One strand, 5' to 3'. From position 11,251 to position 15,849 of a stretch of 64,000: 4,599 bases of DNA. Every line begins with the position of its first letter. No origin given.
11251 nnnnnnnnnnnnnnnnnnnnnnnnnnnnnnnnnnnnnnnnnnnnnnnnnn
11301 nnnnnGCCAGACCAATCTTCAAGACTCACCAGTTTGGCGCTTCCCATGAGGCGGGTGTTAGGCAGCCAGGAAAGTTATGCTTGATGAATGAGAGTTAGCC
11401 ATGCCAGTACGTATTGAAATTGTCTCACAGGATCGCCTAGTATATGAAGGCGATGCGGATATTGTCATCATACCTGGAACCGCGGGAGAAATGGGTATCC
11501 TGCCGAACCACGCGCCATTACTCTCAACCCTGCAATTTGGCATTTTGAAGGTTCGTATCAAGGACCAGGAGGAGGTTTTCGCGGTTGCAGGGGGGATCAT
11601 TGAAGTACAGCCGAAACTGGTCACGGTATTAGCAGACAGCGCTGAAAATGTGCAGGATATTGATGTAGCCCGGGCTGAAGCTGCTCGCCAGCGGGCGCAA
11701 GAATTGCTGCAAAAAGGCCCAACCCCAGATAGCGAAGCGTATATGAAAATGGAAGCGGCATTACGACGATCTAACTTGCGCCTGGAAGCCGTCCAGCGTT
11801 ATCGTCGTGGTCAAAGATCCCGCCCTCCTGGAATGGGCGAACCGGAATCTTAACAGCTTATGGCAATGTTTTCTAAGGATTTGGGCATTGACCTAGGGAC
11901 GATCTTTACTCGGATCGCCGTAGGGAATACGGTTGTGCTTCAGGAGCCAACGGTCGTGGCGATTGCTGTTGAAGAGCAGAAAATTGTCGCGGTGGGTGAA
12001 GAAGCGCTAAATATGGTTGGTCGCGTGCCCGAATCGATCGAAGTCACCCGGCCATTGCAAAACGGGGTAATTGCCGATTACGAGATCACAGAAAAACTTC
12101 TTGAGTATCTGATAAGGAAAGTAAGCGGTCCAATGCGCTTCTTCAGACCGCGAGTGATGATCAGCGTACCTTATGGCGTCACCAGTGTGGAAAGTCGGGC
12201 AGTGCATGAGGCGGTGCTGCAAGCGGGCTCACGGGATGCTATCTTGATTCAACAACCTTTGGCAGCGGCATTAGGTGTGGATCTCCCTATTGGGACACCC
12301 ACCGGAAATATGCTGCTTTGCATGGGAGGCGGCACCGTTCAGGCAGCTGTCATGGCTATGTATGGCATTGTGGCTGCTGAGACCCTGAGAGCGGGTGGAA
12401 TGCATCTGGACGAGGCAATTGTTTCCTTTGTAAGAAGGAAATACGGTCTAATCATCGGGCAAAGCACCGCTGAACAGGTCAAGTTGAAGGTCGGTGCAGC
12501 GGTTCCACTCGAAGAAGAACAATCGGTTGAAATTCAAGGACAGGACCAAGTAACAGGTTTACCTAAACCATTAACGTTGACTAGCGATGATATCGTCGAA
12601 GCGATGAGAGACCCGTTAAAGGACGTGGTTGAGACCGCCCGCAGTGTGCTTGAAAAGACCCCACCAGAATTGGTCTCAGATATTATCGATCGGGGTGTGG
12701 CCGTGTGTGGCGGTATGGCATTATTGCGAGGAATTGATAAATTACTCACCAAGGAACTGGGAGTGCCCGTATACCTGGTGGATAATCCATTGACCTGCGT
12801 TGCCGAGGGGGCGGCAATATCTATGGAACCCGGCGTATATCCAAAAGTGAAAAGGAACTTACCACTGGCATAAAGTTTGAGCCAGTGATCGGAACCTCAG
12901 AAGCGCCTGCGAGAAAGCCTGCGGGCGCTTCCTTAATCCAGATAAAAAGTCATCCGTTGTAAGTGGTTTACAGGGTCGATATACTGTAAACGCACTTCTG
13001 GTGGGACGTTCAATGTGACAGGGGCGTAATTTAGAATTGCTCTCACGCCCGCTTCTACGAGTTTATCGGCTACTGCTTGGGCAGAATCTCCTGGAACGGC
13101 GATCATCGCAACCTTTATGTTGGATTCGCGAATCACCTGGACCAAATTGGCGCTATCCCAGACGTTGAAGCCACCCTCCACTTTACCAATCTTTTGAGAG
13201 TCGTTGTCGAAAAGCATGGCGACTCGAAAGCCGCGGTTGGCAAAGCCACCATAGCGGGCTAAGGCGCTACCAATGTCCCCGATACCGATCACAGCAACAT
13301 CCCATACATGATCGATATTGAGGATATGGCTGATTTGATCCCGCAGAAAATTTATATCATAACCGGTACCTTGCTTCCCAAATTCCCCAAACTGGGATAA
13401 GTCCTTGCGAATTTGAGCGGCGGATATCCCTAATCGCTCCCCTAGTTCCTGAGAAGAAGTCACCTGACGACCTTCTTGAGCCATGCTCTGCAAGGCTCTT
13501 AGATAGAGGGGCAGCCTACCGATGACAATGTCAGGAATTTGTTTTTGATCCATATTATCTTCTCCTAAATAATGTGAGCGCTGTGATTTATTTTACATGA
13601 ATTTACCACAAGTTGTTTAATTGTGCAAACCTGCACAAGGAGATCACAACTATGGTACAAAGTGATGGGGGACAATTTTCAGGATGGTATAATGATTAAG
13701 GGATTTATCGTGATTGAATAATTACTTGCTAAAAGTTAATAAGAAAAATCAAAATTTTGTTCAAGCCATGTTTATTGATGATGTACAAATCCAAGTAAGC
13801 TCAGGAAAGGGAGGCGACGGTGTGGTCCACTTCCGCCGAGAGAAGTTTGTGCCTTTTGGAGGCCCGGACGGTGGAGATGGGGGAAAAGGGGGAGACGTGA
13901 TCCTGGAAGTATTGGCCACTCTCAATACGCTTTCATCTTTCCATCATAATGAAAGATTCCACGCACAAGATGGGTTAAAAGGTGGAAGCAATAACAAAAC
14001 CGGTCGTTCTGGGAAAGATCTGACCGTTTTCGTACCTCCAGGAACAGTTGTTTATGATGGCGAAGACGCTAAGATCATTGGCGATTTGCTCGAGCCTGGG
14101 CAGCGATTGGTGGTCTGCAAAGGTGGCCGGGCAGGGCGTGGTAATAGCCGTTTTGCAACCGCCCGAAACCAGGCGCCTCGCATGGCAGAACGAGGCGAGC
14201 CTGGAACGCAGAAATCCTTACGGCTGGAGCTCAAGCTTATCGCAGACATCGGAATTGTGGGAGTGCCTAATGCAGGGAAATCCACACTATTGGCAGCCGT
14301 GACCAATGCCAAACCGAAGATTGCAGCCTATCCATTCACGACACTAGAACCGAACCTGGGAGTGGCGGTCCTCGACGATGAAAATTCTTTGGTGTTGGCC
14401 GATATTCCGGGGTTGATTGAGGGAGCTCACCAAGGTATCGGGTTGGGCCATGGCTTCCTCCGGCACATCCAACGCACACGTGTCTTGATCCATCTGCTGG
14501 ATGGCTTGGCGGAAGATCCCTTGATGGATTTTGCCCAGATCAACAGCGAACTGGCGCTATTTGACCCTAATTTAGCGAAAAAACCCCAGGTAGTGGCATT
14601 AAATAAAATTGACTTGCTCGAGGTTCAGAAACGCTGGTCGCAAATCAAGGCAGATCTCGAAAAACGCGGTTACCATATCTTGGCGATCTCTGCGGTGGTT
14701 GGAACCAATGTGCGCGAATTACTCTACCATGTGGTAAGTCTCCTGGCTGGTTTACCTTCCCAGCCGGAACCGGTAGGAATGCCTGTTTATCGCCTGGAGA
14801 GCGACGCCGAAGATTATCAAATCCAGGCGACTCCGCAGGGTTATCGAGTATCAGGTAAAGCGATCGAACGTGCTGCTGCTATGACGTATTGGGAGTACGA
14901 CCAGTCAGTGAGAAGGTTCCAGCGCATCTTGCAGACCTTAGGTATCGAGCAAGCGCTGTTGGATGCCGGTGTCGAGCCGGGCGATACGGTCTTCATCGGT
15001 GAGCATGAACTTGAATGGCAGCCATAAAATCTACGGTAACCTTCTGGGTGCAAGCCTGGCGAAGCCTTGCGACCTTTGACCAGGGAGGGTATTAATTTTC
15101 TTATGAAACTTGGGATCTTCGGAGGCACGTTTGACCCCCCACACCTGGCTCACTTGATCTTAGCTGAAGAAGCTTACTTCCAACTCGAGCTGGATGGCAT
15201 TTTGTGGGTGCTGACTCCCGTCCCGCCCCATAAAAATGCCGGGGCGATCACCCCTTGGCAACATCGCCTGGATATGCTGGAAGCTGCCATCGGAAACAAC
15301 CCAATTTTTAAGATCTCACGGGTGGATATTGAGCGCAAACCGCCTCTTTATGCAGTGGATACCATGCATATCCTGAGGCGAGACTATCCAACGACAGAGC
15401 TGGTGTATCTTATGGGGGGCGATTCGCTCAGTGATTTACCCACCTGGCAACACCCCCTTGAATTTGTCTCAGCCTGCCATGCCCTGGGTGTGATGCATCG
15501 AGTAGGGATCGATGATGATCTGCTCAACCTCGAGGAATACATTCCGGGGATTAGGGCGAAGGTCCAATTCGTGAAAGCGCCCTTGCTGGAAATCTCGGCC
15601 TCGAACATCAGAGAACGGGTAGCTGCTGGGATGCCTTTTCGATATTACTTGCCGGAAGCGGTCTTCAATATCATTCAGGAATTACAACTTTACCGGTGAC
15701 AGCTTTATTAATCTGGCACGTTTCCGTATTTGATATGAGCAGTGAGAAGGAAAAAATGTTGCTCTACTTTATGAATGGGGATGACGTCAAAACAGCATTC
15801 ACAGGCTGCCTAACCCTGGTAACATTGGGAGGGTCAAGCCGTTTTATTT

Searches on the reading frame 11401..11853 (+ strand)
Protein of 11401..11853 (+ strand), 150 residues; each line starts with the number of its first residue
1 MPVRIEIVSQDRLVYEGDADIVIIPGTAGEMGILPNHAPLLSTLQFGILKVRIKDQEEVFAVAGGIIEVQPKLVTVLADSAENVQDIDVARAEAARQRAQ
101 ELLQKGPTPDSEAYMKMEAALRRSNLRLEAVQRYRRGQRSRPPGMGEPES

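Call 47: search_protein_families(library=pfam, proteins=[window:11401-11853:+], max_evalue=0.00001)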
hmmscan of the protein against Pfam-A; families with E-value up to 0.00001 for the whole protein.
window:11401-11853:+ (150 aa): 2 families
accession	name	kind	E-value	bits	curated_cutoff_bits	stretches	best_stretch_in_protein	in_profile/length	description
PF02823.21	ATP-synt_DE_N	-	1.3e-28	99.2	27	1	4-81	2-80/80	ATP synthase, Delta/Epsilon chain, beta-sandwich domain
PF00401.25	ATP-synt_DE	-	7.6e-11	42.4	24.6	1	86-132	2-47/47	ATP synthase, Delta/Epsilon chain, long alpha-helix domain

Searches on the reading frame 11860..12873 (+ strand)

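Call 47: search_protein_families(library=pfam, proteins=[window:11860-12873:+], max_evalue=0.00001)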
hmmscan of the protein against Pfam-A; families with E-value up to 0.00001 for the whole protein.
window:11860-12873:+ (337 aa): 3 families
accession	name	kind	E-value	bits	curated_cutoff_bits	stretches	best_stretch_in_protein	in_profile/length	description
PF06723.19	MreB_Mbl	-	2.2e-114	382.2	27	1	5-323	1-320/327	MreB/Mbl protein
PF14450.12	FtsA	-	4.9e-10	40.3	31.8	1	155-306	5-109/127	Cell division protein FtsA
PF25216.1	Volactin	-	3.6e-07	30.4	35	1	32-320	48-319/321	Volactin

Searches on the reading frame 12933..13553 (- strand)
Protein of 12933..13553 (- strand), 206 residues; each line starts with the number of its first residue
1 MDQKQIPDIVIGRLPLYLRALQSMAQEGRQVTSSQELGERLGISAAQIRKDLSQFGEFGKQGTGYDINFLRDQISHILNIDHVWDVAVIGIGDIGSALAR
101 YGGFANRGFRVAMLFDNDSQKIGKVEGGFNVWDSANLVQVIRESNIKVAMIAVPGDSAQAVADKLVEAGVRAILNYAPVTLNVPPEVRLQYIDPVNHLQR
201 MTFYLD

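Call 47: search_protein_families(library=pfam, proteins=[window:12933-13553:-], max_evalue=0.00001)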
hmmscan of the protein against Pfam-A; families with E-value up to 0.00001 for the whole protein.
window:12933-13553:- (206 aa): 3 families
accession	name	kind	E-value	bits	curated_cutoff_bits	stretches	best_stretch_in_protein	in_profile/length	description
PF06971.19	Put_DNA-bind_N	-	6.2e-20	71.5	27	1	5-53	1-49/49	Putative DNA-binding protein N-terminus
PF02629.25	CoA_binding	-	9.2e-17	62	22.3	1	84-179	4-97/97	CoA binding domain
PF01408.29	GFO_IDH_MocA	-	3.3e-08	34.7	24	1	86-183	3-99/120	Oxidoreductase family, NAD-binding Rossmann fold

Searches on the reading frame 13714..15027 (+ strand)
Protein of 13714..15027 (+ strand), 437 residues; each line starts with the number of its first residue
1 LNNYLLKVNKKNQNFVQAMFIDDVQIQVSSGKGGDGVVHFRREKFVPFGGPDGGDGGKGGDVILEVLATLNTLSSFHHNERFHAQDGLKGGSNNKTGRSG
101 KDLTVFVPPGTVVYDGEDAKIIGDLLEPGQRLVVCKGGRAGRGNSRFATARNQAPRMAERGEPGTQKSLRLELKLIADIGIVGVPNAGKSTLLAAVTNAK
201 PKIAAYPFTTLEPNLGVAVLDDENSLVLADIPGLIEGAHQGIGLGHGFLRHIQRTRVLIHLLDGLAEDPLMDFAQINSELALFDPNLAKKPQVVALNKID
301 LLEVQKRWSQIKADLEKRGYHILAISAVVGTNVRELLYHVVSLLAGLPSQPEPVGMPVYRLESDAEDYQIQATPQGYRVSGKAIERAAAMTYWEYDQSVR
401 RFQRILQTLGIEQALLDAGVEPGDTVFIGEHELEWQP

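Call 47: search_protein_families(library=pfam, proteins=[window:13714-15027:+], max_evalue=0.00001)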
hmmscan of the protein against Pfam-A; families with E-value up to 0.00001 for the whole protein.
window:13714-15027:+ (437 aa): 5 families
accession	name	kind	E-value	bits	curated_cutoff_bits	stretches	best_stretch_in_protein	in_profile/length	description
PF01018.28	GTP1_OBG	-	6e-59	198.5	27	1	21-175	1-155/155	GTP1/OBG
PF01926.29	MMR_HSR1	-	6e-24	84.8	21.9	1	179-298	2-113/113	50S ribosome-binding GTPase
PF09269.16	DUF1967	-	1.1e-20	73.9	27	1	374-435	9-70/70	Domain of unknown function (DUF1967)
PF02421.24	FeoB_N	-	3.6e-11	43.3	27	1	179-338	3-154/156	Ferrous iron transport protein B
PF00009.33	GTP_EFTU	-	9e-06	25.8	26.5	0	289-344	121-186/188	Elongation factor Tu GTP binding domain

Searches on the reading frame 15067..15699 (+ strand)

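Call 47: search_protein_families(library=pfam, proteins=[window:15067-15699:+], max_evalue=0.00001)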
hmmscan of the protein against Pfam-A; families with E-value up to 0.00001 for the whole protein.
window:15067-15699:+ (210 aa): 1 family
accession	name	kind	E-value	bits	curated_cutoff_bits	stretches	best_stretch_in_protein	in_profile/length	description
PF01467.32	CTP_transf_like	-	1.1e-22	81.1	21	1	17-184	1-133/133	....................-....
